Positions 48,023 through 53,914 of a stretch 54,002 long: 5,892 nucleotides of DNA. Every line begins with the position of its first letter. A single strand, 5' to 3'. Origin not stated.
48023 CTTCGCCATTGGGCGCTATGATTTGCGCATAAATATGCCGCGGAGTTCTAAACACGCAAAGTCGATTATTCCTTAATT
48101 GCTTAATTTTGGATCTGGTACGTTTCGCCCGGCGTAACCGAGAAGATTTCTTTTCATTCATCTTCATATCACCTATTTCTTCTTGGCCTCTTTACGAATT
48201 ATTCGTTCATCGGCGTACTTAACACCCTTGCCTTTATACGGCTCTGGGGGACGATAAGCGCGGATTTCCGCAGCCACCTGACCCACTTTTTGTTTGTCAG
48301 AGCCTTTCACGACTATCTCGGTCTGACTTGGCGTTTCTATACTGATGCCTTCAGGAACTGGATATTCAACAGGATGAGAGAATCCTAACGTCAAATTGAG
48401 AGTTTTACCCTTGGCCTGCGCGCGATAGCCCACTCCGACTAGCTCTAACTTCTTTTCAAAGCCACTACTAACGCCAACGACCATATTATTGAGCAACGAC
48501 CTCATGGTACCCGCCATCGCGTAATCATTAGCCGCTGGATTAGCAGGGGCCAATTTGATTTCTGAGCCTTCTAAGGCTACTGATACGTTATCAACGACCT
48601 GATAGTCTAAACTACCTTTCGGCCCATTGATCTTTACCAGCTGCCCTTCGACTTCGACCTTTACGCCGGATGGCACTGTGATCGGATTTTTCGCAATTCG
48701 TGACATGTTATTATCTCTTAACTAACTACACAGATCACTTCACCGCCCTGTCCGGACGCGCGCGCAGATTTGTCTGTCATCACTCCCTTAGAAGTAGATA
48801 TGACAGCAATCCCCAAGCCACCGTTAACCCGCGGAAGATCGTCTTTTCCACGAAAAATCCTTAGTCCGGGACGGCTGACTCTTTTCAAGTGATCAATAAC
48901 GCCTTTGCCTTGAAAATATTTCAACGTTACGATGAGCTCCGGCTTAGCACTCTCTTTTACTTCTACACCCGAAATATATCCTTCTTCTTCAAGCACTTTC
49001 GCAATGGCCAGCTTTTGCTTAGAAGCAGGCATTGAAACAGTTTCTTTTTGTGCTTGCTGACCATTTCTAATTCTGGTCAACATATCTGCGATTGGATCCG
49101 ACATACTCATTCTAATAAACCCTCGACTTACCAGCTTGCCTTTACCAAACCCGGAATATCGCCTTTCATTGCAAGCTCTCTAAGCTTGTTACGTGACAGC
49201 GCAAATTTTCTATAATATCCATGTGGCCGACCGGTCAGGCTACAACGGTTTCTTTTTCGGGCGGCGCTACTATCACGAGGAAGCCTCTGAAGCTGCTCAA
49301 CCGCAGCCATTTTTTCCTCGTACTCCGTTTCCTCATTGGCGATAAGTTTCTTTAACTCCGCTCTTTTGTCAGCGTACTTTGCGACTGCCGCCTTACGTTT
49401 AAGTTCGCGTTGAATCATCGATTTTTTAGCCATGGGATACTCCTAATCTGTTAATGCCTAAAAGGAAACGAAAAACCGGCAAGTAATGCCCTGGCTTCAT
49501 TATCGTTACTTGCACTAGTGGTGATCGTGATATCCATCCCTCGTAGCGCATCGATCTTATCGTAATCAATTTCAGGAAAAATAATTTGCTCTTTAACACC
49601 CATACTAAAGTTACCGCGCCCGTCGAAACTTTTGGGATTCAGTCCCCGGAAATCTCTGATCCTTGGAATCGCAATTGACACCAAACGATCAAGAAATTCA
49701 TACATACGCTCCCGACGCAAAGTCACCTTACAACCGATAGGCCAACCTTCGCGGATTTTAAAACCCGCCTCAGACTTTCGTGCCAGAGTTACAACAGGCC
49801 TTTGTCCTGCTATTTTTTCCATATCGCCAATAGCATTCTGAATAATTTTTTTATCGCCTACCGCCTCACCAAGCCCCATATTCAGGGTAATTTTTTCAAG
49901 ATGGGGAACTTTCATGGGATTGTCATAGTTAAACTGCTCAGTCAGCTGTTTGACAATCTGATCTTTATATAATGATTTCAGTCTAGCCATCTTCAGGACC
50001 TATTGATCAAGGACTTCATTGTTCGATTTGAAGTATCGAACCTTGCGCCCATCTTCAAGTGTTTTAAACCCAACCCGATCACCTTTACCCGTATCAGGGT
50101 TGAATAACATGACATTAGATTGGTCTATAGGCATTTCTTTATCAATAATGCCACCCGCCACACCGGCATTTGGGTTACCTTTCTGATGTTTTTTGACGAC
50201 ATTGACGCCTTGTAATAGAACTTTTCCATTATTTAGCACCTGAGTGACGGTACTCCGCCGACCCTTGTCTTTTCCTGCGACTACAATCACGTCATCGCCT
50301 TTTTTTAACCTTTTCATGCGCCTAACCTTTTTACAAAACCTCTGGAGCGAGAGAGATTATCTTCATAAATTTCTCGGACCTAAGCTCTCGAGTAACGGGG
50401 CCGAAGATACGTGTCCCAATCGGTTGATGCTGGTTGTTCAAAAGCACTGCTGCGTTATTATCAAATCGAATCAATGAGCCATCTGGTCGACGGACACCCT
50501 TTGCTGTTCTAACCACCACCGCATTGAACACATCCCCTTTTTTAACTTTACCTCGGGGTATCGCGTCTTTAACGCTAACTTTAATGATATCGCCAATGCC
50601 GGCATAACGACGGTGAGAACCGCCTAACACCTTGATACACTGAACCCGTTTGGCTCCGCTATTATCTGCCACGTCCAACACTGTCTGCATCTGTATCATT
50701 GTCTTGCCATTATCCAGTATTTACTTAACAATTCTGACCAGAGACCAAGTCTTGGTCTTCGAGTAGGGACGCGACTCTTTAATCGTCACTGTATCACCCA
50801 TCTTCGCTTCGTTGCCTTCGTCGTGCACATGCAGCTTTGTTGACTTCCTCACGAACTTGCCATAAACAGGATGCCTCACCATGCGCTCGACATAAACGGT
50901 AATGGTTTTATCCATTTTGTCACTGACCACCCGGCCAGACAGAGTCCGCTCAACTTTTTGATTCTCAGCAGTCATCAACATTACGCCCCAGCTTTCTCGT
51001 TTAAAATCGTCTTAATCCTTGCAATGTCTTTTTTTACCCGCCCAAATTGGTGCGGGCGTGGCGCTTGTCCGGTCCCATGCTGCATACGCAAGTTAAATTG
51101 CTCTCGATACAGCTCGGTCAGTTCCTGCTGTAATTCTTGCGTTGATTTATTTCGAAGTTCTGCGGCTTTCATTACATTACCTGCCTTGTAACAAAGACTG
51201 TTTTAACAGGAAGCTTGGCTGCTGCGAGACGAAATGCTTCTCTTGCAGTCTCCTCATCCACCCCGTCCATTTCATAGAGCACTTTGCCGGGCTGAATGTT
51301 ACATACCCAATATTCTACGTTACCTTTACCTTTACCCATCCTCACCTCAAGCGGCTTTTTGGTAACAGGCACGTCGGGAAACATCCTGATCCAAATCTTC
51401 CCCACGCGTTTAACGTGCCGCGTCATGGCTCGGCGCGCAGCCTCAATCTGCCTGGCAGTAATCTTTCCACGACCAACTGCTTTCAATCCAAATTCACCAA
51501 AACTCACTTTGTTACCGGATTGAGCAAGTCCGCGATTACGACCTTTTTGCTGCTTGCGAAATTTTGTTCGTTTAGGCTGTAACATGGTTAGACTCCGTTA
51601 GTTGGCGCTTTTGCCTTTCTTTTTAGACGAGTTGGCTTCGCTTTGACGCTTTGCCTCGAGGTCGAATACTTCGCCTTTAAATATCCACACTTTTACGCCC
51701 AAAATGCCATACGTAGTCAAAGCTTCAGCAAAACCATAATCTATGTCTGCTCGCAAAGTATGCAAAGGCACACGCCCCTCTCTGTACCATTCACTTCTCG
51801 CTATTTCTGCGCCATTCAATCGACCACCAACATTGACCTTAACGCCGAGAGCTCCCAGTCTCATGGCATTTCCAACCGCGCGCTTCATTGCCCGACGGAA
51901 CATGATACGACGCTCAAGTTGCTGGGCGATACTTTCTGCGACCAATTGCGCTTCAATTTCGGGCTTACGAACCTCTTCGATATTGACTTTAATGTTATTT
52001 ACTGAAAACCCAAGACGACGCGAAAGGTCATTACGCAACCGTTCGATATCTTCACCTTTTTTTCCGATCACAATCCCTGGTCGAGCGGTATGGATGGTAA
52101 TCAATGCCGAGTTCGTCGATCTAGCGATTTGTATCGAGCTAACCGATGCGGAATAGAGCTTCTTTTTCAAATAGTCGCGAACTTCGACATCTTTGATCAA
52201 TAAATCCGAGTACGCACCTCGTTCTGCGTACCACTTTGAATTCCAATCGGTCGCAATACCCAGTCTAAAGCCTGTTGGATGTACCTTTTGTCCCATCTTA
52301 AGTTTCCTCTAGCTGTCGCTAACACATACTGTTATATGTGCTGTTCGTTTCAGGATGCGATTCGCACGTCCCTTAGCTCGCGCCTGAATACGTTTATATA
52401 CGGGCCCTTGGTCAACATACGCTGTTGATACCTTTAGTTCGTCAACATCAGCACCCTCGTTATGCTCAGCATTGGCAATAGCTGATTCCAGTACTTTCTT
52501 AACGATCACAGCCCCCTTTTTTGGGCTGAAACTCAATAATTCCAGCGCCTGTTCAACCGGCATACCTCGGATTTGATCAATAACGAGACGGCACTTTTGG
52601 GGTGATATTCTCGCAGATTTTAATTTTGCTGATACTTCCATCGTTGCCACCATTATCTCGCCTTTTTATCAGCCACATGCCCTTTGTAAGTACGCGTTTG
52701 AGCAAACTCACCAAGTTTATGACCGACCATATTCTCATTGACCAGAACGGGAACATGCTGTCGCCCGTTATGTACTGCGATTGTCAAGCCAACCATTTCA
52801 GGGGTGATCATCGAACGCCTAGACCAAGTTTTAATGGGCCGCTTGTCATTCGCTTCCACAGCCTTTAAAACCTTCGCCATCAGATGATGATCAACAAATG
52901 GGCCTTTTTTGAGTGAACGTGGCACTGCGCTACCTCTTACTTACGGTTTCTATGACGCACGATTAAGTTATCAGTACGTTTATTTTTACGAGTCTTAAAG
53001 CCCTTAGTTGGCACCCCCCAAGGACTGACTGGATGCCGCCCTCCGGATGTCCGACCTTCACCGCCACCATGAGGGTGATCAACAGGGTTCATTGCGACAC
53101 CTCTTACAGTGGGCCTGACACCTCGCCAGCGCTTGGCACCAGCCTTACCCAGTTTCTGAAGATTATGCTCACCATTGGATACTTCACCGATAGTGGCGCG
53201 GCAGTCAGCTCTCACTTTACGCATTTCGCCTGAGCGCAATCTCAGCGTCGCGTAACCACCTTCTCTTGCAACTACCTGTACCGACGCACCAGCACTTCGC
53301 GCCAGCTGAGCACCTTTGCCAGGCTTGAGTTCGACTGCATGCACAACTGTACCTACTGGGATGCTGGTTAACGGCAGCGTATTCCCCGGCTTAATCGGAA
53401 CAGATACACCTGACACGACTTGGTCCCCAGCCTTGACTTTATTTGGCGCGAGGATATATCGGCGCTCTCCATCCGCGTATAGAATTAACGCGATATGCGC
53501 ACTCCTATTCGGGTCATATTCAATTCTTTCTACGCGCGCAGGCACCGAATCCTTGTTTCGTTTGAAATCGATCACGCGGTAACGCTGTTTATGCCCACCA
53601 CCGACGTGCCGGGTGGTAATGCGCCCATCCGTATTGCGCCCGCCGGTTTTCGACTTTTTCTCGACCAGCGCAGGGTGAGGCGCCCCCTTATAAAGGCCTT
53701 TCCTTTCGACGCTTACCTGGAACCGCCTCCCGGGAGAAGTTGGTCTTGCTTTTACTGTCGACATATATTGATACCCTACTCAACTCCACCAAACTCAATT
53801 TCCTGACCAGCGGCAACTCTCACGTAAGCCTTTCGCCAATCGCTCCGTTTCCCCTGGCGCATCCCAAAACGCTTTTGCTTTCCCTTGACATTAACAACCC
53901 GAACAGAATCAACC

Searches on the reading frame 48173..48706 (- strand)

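Call 55: search_protein_families(library=pfam, proteins=[window:48173-48706:-], max_evalue=0.00001)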
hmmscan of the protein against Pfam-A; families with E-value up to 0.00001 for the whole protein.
window:48173-48706:- (177 aa): 1 family
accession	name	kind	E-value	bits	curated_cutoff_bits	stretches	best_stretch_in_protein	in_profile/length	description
PF00347.28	Ribosomal_L6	-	3.9e-42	143.3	27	2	90-164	1-79/80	Ribosomal protein L6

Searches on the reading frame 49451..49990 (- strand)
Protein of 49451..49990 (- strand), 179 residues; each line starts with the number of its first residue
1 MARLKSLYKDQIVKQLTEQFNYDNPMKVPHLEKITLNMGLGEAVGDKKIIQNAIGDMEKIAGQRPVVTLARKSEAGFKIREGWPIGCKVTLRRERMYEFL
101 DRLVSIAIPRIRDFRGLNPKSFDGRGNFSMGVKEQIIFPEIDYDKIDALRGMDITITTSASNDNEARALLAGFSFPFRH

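Call 55: search_protein_families(library=pfam, proteins=[window:49451-49990:-], max_evalue=0.00001)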
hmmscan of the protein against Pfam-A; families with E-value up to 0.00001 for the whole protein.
window:49451-49990:- (179 aa): 2 families
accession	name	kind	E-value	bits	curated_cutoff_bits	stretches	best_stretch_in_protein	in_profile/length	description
PF00673.26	Ribosomal_L5_C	-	1.1e-42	144.4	27.8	1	84-177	1-94/94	ribosomal L5P family C-terminus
PF00281.24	Ribosomal_L5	-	4.9e-25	88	34.9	1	24-80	1-57/57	Ribosomal protein L5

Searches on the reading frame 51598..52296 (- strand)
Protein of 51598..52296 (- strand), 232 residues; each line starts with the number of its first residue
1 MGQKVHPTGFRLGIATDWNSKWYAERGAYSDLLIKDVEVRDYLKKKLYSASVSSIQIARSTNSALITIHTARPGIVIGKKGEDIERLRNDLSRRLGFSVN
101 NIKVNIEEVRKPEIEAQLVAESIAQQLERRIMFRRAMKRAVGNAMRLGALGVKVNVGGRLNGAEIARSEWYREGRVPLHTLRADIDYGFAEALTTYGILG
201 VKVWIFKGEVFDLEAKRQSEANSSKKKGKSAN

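Call 55: search_protein_families(library=pfam, proteins=[window:51598-52296:-], max_evalue=0.00001)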
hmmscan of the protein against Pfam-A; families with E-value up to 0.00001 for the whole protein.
window:51598-52296:- (232 aa): 2 families
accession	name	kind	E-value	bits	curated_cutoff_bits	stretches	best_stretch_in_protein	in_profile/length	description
PF00189.25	Ribosomal_S3_C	-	5.7e-39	133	34.1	1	123-205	1-83/83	Ribosomal protein S3, C-terminal domain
PF07650.23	KH_2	-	1.7e-20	73.1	22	1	38-113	1-77/78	KH domain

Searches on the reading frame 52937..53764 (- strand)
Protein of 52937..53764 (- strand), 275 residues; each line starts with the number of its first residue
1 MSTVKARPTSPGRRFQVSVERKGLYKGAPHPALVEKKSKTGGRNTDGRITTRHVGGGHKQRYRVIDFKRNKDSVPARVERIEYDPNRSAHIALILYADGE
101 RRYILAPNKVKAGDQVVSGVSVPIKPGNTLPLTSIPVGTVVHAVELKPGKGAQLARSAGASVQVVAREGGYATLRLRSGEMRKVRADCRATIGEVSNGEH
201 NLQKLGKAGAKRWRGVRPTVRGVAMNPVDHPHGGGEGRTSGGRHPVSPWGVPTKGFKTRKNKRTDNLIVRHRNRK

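Call 55: search_protein_families(library=pfam, proteins=[window:52937-53764:-], max_evalue=0.00001)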
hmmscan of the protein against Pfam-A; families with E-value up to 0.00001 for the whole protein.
window:52937-53764:- (275 aa): 2 families
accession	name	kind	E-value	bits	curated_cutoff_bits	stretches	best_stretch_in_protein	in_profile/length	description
PF03947.24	Ribosomal_L2_C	-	1.4e-58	196.8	33.7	1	125-250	1-126/126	Ribosomal Proteins L2, C-terminal domain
PF00181.30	Ribosomal_L2_N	-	6.5e-38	129.1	23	1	42-118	1-77/77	Ribosomal Proteins L2, RNA binding N-terminal domain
